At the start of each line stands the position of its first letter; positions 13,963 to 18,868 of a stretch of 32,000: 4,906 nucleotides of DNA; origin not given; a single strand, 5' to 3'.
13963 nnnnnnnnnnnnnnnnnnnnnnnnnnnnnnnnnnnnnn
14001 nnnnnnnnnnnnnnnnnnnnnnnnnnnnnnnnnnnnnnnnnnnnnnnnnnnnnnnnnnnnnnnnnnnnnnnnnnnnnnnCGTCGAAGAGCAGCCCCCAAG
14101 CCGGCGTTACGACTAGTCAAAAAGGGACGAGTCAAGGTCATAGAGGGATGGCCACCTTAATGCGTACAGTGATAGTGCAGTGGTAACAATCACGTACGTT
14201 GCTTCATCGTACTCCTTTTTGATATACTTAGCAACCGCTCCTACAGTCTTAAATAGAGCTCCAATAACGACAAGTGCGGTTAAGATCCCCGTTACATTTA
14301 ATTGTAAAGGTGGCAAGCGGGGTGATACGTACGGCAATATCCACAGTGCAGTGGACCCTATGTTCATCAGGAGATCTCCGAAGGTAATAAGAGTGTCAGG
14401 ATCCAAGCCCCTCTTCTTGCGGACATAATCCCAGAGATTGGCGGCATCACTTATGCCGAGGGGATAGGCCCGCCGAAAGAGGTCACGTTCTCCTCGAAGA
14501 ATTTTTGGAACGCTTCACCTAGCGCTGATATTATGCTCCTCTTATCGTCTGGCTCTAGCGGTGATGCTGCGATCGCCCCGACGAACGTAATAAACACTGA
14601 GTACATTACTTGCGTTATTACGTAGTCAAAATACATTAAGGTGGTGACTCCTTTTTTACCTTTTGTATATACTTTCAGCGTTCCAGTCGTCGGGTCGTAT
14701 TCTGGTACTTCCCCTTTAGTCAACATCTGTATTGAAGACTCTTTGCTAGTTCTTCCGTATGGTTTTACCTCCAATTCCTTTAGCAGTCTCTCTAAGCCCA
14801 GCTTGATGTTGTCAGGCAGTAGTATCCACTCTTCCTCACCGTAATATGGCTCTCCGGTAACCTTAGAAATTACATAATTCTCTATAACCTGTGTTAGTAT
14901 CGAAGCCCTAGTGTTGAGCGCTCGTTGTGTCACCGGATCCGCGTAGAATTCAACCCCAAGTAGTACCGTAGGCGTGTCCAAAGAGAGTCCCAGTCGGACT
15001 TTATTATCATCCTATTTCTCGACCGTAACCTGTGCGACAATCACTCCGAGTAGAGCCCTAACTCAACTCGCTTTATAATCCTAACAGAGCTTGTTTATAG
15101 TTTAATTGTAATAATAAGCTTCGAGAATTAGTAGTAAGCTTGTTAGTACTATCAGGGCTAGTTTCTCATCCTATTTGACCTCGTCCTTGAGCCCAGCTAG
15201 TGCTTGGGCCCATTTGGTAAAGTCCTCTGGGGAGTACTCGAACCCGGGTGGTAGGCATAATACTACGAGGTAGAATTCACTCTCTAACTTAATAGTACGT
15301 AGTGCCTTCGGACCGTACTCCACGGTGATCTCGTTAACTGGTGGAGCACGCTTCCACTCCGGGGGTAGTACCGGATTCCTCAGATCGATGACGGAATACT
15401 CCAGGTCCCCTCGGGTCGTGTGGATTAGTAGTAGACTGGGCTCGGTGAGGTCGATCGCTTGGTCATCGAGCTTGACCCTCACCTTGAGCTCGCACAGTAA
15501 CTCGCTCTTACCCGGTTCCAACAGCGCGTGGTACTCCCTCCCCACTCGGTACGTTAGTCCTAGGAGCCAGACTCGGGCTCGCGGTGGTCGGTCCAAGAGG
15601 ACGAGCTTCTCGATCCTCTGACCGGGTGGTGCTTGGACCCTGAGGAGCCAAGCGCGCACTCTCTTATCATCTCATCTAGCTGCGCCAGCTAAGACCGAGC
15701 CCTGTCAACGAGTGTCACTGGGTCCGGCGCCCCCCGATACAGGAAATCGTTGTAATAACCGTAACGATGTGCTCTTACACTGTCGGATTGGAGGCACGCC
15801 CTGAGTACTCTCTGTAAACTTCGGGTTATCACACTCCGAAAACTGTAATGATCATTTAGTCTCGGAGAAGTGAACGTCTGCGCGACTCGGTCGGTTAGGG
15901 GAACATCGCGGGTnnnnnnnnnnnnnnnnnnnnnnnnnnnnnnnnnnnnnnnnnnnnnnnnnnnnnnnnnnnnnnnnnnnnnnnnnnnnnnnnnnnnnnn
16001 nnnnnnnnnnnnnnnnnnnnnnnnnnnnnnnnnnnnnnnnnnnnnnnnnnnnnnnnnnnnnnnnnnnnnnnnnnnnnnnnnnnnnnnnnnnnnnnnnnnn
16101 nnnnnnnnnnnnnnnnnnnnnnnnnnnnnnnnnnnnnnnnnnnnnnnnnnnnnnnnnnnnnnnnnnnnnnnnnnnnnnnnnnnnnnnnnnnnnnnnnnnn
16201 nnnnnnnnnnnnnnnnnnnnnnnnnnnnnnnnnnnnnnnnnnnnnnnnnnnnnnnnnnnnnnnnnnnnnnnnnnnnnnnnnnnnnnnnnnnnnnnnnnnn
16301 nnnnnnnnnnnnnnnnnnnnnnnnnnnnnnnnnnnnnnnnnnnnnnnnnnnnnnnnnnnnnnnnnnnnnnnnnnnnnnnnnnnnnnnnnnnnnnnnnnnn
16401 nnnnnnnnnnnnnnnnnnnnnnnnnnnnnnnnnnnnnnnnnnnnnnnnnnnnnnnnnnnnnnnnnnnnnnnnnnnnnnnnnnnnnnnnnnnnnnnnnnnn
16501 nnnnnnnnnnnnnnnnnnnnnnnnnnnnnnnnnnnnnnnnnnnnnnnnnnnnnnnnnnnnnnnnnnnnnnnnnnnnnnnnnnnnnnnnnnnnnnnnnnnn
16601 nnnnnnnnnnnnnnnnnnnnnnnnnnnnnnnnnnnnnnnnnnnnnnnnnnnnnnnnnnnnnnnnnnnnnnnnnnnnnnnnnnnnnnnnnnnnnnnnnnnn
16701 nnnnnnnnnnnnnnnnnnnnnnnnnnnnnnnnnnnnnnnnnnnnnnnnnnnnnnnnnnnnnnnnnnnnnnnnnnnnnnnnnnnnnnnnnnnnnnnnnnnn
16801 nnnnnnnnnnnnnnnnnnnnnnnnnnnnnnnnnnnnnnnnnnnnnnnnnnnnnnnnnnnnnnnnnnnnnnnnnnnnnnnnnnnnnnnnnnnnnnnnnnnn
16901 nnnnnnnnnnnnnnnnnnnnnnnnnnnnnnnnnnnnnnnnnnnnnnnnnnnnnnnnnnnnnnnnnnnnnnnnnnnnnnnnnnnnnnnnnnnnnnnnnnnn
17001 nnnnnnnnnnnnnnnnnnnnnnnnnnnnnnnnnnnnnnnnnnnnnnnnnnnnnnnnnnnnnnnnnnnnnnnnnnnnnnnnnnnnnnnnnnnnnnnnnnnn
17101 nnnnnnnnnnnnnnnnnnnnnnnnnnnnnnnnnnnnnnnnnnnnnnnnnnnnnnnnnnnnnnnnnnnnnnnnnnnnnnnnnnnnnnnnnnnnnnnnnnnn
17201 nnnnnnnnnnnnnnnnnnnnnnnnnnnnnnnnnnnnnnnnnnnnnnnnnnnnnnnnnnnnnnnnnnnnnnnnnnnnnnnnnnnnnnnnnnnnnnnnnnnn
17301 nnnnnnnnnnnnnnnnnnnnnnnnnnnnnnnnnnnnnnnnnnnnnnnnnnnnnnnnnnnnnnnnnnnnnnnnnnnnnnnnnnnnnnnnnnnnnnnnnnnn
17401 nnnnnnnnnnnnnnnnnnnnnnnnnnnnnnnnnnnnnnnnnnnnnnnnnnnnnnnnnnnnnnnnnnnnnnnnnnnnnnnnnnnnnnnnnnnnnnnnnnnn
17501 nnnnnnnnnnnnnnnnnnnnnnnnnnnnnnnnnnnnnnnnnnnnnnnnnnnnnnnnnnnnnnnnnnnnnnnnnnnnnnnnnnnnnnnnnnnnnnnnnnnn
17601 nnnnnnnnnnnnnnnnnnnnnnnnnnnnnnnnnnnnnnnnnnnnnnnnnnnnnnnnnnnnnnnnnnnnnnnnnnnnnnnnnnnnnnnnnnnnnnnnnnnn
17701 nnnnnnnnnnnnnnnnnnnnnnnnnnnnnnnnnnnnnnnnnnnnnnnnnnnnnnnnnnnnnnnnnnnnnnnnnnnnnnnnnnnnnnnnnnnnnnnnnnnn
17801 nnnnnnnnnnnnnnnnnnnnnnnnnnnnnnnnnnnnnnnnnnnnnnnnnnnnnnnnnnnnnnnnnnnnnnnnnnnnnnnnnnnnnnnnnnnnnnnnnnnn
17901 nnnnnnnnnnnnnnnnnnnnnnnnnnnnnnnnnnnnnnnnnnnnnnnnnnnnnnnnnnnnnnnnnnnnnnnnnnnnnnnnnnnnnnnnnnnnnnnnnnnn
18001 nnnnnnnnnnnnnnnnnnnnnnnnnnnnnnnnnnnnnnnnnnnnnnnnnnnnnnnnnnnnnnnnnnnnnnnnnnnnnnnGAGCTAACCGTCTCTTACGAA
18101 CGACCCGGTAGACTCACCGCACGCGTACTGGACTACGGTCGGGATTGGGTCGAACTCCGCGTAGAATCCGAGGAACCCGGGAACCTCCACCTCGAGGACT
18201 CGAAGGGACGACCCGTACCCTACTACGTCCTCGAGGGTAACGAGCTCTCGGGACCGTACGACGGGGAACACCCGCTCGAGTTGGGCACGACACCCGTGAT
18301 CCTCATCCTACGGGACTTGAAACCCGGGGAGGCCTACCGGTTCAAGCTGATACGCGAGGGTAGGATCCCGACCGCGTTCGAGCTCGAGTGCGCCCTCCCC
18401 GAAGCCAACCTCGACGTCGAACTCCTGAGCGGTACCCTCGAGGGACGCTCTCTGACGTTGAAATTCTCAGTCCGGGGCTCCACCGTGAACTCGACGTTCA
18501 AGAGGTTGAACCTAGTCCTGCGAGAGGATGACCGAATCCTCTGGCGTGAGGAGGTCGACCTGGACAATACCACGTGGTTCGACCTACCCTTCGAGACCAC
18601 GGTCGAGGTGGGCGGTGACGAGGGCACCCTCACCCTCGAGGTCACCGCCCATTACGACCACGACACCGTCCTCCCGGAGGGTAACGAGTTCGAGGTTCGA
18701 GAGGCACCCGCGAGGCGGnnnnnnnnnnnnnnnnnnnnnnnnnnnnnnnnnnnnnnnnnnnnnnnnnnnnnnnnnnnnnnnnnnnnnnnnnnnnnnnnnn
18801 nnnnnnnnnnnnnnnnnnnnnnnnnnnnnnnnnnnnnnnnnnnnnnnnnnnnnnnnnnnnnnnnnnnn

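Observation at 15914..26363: Two translationally overlapping giant modular surface-protein genes spanning 10.4 kb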

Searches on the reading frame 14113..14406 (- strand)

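Call 58: search_protein_families(library=pfam, proteins=[window:14113-14406:-], max_evalue=0.1)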
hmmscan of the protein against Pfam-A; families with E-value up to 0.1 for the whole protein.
window:14113-14406:- (97 aa): 1 family
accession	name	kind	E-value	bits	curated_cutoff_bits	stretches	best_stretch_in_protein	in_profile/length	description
PF07440.17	Caerin_1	-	0.052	14.1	25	0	13-29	3-19/24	Caerin 1 protein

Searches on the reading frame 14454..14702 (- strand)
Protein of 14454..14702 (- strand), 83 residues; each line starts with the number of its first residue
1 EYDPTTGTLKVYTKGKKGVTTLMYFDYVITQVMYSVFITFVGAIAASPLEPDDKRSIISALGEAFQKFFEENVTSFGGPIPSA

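Call 75: search_protein_families(library=pfam, proteins=[window:14454-14702:-], max_evalue=10)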
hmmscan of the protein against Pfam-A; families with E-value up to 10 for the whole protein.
seq(83 aa): 0 families

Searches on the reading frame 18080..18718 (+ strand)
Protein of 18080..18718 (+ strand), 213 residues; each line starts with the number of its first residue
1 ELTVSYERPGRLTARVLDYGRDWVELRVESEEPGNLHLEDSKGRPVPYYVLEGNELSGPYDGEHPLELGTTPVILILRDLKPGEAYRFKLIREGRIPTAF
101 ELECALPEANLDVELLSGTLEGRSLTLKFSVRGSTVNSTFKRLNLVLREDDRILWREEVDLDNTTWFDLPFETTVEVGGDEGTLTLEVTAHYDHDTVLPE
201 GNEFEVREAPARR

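Call 23: search_solved_structures(query=A1, max_evalue=10)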
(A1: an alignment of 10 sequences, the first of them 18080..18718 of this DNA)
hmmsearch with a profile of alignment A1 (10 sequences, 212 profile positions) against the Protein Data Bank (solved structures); distinct sequences matched with E-value up to 10: 0.

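Call 27: predict_structure(alignment_id=A1)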
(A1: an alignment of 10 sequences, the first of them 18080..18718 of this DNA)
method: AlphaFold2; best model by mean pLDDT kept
length: 213 residues; sequences in the alignment: 10
mean_pLDDT: 93.3   pTM: 0.82
mean pLDDT of the five models: 93.3, 92.4, 91.4, 90.8, 83.9
residues with pLDDT >= 90: 184; 70-90: 22; 50-70: 4; < 50: 3
segments of 3 or more residues with pLDDT < 50: 1-3
pLDDT, mean of each block of 10 residues (from residue 1): 62 96 97 96 95 95 92 97 96 93 96 96 95 97 96 96 96 92 93 94 93 87
secondary structure, 60 per line:
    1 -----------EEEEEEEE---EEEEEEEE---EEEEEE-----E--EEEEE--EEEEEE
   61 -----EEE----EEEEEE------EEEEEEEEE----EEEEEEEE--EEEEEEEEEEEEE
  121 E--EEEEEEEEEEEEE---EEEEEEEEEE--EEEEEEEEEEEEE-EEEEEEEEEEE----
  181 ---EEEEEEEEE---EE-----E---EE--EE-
elements in order: E12-19 E23-30 E34-39 E48-52 E55-60 E66-68 E73-78 E85-93 E98-105 E108-121 E124-136 E140-149 E152-164 E166-176 E184-192

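Call 29: search_protein_representatives(alignment_id=A1)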
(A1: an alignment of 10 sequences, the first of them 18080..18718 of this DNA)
Query: 10 sequences, 212 profile positions. Proteins with E-value up to 0.001 (for the whole library): 8; up to 1e-10: 5; up to 1e-30: 3. The best 8 are listed.
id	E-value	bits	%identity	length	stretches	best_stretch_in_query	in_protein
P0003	5.7e-279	934.4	-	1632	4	1-211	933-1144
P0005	7.6e-214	721.6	-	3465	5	4-210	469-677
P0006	9.3e-131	450.1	-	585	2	2-211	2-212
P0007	1.9e-22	96.2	-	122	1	35-142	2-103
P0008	1.9e-11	60.3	-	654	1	147-211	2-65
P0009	3.7e-08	49.5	-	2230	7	57-122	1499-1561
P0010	5.0e-08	49.1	-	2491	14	126-188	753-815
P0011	5.5e-05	39.2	-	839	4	139-209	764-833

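Call 30: search_protein_families(library=pfam, proteins=[P0005, P0009, P0010, P0011], max_evalue=0.01)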
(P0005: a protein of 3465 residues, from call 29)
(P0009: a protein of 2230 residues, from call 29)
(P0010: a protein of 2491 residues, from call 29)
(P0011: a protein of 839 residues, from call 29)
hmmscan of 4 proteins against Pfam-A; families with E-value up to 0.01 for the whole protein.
P0005 (3465 aa): 0 families

P0009 (2230 aa): 13 families
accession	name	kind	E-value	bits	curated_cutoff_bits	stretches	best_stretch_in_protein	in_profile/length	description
PF13573.12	SprB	-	4.9e-150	487.3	28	16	634-668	3-37/37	SprB repeat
PF17957.7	Big_7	-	3.1e-21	76.2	24.1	1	1802-1862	17-70/70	Bacterial Ig domain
PF13585.12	CHU_C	-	6.3e-20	71.5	27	1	2150-2228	6-86/86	CHU_C Type IX secretion signal domain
PF08308.17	PEGA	-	3.3e-14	53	20.8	0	1235-1278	22-65/71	PEGA domain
PF24421.1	Ig_J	-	1.5e-10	41.5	29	0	1386-1462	25-100/104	Tip attachment protein J, Ig-like domain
PF09940.16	DUF2172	-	3.9e-07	30.8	27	0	1570-1599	61-90/92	Domain of unknown function (DUF2172)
PF14347.11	DUF4399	-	5.1e-06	27.2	28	0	1426-1454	49-77/91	Domain of unknown function (DUF4399)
PF09912.14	DUF2141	-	6.3e-05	23.3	24.4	0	1577-1603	39-65/112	Uncharacterized protein conserved in bacteria (DUF2141)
PF18962.6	Por_Secre_tail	-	0.00015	22.5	27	0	1579-1611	43-74/75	Secretion system C-terminal sorting domain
PF07495.19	Y_Y_Y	-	0.00029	21.1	26.6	0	1434-1460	34-61/65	Y_Y_Y domain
PF16036.10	Chalcone_3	-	0.00048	20.7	27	0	1083-1132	91-141/165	Chalcone isomerase-like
PF05148.21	Methyltransf_8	-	0.0024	18.2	27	0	1741-1810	100-169/219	Hypothetical methyltransferase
PF16405.10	DUF5013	-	0.0033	18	28.5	1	1425-1478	61-114/149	Domain of unknown function (DUF5013)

P0010 (2491 aa): 20 families
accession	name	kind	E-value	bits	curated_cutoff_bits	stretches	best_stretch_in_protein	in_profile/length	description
PF05345.18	He_PIG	-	1.5e-253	820.8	24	16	748-832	1-95/96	Putative Ig domain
PF00801.26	PKD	-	6.2e-46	154.7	23.5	2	1664-1719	25-78/80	PKD domain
PF17936.7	Big_6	-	4.4e-40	136.3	27.6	3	2173-2255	2-83/83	Bacterial Ig domain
PF11614.14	FixG_C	-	7.1e-38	129.9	25.6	1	947-1015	38-107/119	IG-like fold at C-terminal of FixG, putative oxidoreductase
PF07495.19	Y_Y_Y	-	6.5e-34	116.1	26.6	0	2030-2077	14-61/65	Y_Y_Y domain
PF15418.12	DUF4625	-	1.4e-30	106.7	27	0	1163-1188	105-130/131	Domain of unknown function (DUF4625)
PF24908.1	Ig_SIBA-E_2nd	-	2.2e-27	95.9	27.8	0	779-832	35-88/117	Integrin beta-like protein A-E, second Ig-like domain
PF16403.11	Bact_surface_Ig-like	-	1.4e-20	73.6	27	0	1784-1811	44-71/71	Bacterial surface protein, Ig-like domain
PF06877.16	RraB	-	4.1e-17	63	23.3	0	1342-1391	44-93/102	Regulator of ribonuclease activity B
PF19077.6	Big_13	-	9e-17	61.9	27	1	2186-2256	29-102/102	Bacterial Ig-like domain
PF18981.6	InlK_D3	-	3.6e-16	59.4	25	0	2052-2073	48-70/75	Internalin K domain (D3/D4)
PF02946.19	GTF2I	-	3.9e-16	59.6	27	0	1584-1595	38-49/75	GTF2I-like repeat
PF18887.5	MBG_3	-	5e-13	49.4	25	0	1934-1983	14-65/72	MBG domain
PF02494.22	HYR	-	1.3e-11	45.1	21.7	0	745-832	2-81/81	HYR domain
PF00746.26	Gram_pos_anchor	-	2.2e-09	37.5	20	1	2448-2485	6-42/43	LPXTG cell wall anchor motif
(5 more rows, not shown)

P0011 (839 aa): 5 families
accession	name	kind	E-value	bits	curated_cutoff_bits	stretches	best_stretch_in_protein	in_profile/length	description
PF10648.15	Gmad2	-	7.1e-62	206.1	25.7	5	136-225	1-86/86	Immunoglobulin-like domain of bacterial spore germination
PF01476.26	LysM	-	4.5e-11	43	20.9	1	355-398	1-43/43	LysM domain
PF20622.4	Big_15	-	0.00096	19.4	27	0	446-468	60-82/82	Bacterial Ig domain (Big_16)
PF17957.7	Big_7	-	0.0025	18.8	24.1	0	521-548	1-28/70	Bacterial Ig domain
PF23473.1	LysM3_LYK4_5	-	0.0087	16.6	29.3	0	355-389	5-39/48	LYK4/5 LysM3 domain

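Call 32: fold_search(model_id=the predicted structure, library=pdb)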
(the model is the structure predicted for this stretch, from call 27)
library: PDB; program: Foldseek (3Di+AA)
matches with E <= 10: 1739; with E <= 0.001: 53
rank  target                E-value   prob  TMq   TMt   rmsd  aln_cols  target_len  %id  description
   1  1qr4_A                6.6e-05  1.00  0.34  0.39  10.0       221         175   14  TWO FIBRONECTIN TYPE-III DOMAIN SEGMENT FROM CHICKEN TENASCIN (released 1999-06-28)
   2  7y6e_E                8.8e-05  1.00  0.29  0.31  14.4       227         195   14  Crystal structure of sDscam FNIII23 domains, isoform Beta2v6 (released 2023-05-24)
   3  7y6e_A                1.2e-04  1.00  0.30  0.32  14.4       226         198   15  Crystal structure of sDscam FNIII23 domains, isoform Beta2v6 (released 2023-05-24)
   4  7y6e_C                1.6e-04  1.00  0.30  0.33  14.6       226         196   13  Crystal structure of sDscam FNIII23 domains, isoform Beta2v6 (released 2023-05-24)
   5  7y6e_B                2.0e-04  1.00  0.28  0.30  14.8       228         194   13  Crystal structure of sDscam FNIII23 domains, isoform Beta2v6 (released 2023-05-24)
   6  1tdq_A                2.1e-04  1.00  0.33  0.27  11.1       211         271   13  Structural basis for the interactions between tenascins and the C-type lectin domains from lecticans: evidence for a c (released 2004-08-31)
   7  4gh7_D                2.2e-04  1.00  0.31  0.25  12.1       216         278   11  Crystal structure of Anticalin N7A in complex with oncofetal fibronectin fragment Fn7B8 (released 2012-12-26)
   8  7y6e_D                2.6e-04  1.00  0.29  0.31  14.4       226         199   12  Crystal structure of sDscam FNIII23 domains, isoform Beta2v6 (released 2023-05-24)
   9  3mtr_A                2.7e-04  1.00  0.35  0.38  10.3       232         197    9  Crystal structure of the Ig5-FN1 tandem of human NCAM (released 2010-06-23)
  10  9p6s_C                2.7e-04  1.00  0.35  0.39   9.0       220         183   12  Cryo-EM structure of human integrin alpha5beta1 in complex with fibronectin (FN 7-10) (released 2026-03-25)
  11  1nug_B                2.7e-04  1.00  0.31  0.13  14.0       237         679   10  Role of Calcium Ions in the Activation and Activity of the Transglutaminase 3 Enzyme (2 calciums, 1 Mg, inactive form) (released 2003-04-22)
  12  2xyc                  2.7e-04  0.99  0.27  0.21  23.3       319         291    8  CRYSTAL STRUCTURE OF NCAM2 IGIV-FN3I (released 2011-02-23)
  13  5myb_B                2.8e-04  1.00  0.29  0.31  11.7       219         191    8  Homodimerization of Tie2 Fibronectin-like domains 2 and 3 in space group P21 (released 2017-04-26)
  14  7uzs                  3.3e-04  1.00  0.33  0.14  12.8       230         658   12  Protein 4.2 (local refinement from consensus reconstruction of ankyrin complex classes) (released 2022-07-20)
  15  7y6e_F                3.3e-04  1.00  0.27  0.29  15.0       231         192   11  Crystal structure of sDscam FNIII23 domains, isoform Beta2v6 (released 2023-05-24)
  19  7y6e_G                4.1e-04  1.00  0.28  0.30  14.8       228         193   14  Crystal structure of sDscam FNIII23 domains, isoform Beta2v6 (released 2023-05-24)
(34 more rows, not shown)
